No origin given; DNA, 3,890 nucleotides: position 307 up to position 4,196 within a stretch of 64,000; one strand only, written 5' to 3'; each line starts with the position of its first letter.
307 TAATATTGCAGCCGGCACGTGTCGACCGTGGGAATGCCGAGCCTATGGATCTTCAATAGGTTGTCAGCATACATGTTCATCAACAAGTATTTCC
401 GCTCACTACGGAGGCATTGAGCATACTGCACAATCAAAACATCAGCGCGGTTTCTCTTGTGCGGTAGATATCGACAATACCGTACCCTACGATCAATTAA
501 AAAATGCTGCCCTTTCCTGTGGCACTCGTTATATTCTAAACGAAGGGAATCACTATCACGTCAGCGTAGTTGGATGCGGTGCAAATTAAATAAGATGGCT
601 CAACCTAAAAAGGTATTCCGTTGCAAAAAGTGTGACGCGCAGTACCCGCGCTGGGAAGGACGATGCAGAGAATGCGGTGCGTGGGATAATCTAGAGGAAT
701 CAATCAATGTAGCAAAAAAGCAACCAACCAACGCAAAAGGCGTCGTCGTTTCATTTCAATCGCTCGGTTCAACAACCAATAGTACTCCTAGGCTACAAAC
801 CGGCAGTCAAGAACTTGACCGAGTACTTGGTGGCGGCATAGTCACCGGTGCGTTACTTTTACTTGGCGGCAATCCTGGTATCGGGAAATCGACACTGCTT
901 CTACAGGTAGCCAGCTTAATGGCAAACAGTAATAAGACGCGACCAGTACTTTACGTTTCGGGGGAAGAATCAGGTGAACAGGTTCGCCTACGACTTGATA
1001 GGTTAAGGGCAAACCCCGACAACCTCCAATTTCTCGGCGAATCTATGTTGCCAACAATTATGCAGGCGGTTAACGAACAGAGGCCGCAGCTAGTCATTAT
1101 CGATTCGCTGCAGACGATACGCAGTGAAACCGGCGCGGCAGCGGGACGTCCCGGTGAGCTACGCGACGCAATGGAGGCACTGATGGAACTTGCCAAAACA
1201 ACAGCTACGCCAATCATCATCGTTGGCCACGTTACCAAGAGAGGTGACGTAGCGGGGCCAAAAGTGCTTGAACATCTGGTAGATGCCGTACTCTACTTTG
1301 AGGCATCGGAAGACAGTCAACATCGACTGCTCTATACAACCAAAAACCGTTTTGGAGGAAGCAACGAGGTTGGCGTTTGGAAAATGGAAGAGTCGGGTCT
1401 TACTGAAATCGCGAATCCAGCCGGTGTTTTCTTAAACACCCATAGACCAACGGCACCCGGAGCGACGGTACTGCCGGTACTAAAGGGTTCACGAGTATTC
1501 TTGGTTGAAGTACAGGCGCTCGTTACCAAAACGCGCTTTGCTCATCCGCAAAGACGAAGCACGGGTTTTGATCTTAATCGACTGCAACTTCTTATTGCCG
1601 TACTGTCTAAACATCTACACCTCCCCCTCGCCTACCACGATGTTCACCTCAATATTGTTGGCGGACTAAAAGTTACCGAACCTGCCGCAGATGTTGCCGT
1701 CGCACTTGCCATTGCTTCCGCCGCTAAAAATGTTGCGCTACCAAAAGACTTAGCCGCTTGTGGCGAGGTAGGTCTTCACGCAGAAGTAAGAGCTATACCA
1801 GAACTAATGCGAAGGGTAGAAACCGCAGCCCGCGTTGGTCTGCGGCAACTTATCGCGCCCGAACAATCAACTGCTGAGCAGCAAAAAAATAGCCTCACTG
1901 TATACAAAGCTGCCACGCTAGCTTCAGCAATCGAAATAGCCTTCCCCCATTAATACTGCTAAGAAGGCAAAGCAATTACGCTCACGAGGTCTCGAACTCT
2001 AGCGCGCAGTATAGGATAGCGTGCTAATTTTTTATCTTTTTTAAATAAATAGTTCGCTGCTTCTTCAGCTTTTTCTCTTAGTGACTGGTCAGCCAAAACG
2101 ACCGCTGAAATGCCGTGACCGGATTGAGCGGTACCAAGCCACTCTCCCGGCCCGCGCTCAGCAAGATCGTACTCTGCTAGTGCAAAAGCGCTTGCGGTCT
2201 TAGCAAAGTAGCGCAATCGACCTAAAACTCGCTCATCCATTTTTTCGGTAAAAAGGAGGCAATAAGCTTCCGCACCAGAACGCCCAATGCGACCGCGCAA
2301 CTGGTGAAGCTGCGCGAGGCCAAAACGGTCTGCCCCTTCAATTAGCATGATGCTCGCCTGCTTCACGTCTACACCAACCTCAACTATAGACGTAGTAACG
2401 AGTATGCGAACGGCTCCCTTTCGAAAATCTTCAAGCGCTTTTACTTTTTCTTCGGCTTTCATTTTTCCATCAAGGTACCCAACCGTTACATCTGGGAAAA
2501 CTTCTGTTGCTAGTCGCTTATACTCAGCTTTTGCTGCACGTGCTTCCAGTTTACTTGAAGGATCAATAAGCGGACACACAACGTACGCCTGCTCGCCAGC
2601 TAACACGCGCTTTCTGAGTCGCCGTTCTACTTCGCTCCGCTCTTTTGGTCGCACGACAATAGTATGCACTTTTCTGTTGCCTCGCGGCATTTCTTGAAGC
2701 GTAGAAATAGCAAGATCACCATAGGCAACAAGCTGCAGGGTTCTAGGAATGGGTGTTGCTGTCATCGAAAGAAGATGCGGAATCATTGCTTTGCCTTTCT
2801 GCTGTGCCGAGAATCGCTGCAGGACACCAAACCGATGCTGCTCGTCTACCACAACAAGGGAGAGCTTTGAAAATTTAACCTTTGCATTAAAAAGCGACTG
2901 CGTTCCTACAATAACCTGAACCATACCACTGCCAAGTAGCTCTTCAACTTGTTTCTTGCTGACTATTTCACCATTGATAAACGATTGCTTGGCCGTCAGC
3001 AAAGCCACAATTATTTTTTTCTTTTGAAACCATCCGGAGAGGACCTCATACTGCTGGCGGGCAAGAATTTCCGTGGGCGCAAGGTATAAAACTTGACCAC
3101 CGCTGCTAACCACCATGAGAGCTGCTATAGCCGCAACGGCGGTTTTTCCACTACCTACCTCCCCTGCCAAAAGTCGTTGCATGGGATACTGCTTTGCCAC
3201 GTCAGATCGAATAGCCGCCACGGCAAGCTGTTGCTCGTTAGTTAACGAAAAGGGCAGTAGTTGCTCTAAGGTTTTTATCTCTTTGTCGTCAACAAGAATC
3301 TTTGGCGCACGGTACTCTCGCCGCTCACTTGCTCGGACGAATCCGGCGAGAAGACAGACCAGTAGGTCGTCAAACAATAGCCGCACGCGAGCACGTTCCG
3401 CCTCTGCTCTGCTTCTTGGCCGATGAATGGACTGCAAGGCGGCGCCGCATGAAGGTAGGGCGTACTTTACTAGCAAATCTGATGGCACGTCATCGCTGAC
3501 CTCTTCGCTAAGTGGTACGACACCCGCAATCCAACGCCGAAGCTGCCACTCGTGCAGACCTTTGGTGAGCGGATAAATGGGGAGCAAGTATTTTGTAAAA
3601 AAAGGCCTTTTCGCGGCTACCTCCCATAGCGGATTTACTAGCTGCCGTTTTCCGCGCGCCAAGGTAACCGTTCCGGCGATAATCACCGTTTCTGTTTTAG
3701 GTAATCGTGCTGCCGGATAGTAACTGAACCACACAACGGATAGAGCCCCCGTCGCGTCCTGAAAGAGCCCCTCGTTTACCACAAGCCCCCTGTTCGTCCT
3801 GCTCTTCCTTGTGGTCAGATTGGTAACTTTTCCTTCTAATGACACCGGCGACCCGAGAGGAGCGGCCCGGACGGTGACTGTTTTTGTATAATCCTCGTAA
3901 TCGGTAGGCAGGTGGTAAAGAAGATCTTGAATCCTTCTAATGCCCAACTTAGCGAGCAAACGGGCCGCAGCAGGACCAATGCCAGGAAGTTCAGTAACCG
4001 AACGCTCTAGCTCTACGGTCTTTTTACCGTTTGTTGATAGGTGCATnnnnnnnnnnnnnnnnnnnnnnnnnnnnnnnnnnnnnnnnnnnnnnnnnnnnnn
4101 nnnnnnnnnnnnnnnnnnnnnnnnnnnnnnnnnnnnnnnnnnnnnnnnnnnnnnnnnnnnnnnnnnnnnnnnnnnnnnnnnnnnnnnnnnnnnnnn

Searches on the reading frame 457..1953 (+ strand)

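Call 7: search_protein_families(library=pfam, proteins=[window:457-1953:+], max_evalue=0.01)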
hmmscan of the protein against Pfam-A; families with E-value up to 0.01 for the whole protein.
window:457-1953:+ (498 aa): 17 families
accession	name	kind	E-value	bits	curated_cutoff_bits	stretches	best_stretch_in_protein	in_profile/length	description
PF13481.12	AAA_25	-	1.9e-17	64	27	1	114-264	16-195/195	AAA domain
PF06745.19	ATPase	-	7.3e-16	58.7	26.6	2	114-184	2-71/231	KaiC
PF03796.21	DnaB_C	-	2.7e-12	47.1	27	1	113-180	2-67/255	DnaB-like helicase C terminal domain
PF05362.19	Lon_C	-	1e-07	32.2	21.1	1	394-477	94-178/205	Lon protease (S16) C-terminal proteolytic domain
PF13401.12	AAA_22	-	2.7e-07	31.4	27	1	132-258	6-123/130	AAA domain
PF18073.7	Zn_ribbon_LapB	-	2.7e-07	30.6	25.7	1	54-81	1-28/28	Rubredoxin metal binding domain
PF13191.12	AAA_16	-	1.2e-05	26.3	32.6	1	131-275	22-156/167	AAA ATPase domain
PF00004.35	AAA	-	1.9e-05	25.6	21.2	1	134-261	1-110/131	ATPase family associated with various cellular activities (AAA)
PF13541.12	ChlI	-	2.4e-05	24.7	27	1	404-470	54-120/121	Subunit ChlI of Mg-chelatase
PF08423.17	Rad51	-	3.6e-05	23.6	22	1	112-151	7-46/244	Rad51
PF25199.1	nSTAND_NTPase5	-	0.00041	20.6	34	1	133-177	43-86/145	Novel STAND NTPase 5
PF05729.18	NACHT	-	0.00064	20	26.7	1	134-249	3-120/167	NACHT domain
PF07728.20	AAA_5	-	0.0047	17.4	22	1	134-179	2-43/139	AAA domain (dynein-related subfamily)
PF13479.12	AAA_24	-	0.0053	17.1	27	0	134-223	5-78/195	AAA domain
PF23442.1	DUF7125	-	0.0055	16.3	29.1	0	112-182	3-66/207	Family of unknown function (DUF7125)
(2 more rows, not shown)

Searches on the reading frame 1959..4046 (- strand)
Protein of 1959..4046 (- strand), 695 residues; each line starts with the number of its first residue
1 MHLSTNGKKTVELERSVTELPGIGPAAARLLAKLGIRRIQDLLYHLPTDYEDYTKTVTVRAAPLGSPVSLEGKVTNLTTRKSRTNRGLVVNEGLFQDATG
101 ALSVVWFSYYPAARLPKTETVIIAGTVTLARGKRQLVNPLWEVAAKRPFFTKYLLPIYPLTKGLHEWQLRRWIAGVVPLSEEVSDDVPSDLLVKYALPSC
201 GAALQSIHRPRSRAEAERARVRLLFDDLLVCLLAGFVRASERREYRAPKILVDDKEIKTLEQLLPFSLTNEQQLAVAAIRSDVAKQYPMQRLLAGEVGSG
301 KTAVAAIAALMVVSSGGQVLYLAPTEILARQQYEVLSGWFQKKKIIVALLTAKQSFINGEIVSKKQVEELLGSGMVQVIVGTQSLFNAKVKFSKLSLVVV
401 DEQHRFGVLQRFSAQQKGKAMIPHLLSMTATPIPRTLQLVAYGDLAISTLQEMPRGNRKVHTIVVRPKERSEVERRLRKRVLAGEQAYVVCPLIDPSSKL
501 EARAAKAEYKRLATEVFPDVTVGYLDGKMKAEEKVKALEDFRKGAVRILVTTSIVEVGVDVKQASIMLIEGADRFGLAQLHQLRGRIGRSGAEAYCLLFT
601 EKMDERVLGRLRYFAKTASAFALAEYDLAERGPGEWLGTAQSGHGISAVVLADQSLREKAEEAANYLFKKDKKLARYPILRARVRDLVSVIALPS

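Call 7: search_protein_families(library=pfam, proteins=[window:1959-4046:-], max_evalue=0.01)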
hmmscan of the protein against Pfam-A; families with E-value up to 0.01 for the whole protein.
window:1959-4046:- (695 aa): 10 families
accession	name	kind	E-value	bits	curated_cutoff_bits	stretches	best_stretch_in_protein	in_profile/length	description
PF00270.35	DEAD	-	7e-23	81.6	26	1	272-438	4-165/167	DEAD/DEAH box helicase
PF17191.10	RecG_wedge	-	2.5e-20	73.1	23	1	22-174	7-156/162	RecG wedge domain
PF00271.37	Helicase_C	-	3e-18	66.5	23.5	1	482-591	13-110/110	Helicase conserved C-terminal domain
PF04851.21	ResIII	-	1.6e-11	44.8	22.5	1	267-432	3-162/164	Type III restriction enzyme, res subunit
PF11731.14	Cdd1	-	6.4e-05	23.5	25.5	1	17-50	8-41/86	Pathogenicity locus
PF13604.12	AAA_30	-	0.00071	19.8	27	1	269-402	3-96/191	AAA domain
PF22590.2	Cas3-like_C_2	-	0.001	19.8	27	1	526-590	42-104/106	CRISPR-associated nuclease/helicase Cas3, C-terminal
PF19833.4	RecG_dom3_C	-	0.0015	19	26.8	1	618-687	2-76/87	ATP-dependent DNA helicase RecG, domain 3, C-terminal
PF10391.15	DNA_pol_lambd_f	-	0.0031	17.7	29.8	0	21-43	7-29/51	Fingers domain of DNA polymerase lambda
PF11798.14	IMS_HHH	-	0.0046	17.5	24.4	0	15-36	11-32/32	IMS family HHH motif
